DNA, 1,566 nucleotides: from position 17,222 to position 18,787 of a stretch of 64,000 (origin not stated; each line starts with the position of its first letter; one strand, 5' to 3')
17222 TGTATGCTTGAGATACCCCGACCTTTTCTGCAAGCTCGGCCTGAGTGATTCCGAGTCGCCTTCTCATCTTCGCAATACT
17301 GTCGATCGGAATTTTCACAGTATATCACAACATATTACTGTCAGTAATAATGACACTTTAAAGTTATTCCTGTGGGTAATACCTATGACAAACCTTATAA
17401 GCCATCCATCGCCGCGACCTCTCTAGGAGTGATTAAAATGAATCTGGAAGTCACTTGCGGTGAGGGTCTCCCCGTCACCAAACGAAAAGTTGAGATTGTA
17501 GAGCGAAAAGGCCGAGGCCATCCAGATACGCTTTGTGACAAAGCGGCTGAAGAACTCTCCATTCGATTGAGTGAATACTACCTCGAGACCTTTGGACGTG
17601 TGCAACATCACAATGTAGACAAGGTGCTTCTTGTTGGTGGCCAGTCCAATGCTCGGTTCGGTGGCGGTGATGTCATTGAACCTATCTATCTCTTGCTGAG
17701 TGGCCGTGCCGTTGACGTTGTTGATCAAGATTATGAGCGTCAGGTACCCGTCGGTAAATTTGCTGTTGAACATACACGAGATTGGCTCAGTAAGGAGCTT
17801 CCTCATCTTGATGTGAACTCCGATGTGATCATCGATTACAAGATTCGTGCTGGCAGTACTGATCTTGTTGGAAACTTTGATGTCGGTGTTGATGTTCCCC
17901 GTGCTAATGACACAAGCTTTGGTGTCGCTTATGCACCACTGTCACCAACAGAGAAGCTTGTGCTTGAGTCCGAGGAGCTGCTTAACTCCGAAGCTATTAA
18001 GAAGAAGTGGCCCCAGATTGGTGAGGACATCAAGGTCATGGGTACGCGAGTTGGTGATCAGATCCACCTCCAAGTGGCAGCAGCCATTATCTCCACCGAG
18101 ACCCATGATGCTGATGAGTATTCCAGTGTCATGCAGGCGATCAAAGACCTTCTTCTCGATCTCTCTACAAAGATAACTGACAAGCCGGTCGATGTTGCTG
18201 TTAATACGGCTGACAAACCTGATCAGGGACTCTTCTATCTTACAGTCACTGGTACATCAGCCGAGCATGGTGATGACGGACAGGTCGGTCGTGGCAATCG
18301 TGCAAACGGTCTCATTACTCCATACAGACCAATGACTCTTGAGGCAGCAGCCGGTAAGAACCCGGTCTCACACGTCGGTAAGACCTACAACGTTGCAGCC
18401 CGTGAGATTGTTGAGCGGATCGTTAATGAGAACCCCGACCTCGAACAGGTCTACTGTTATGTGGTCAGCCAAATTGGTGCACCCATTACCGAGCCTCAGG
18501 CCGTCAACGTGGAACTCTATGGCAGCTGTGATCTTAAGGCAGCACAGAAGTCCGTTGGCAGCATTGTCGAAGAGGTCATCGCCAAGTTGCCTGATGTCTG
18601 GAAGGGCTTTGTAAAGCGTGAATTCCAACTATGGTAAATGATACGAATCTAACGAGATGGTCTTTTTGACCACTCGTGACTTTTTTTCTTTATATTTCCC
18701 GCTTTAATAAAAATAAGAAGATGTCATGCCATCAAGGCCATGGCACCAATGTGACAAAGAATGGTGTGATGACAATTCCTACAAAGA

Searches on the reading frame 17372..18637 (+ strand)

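Call 56: search_protein_families(library=pfam, proteins=[window:17372-18637:+], max_evalue=0.00001)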
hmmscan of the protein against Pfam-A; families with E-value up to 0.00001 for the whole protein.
window:17372-18637:+ (421 aa): 1 family
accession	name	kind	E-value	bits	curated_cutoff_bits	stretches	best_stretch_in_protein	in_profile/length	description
PF01941.24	AdoMet_Synthase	-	1.5e-152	508.5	27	1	24-416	2-394/395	S-adenosylmethionine synthetase (AdoMet synthetase)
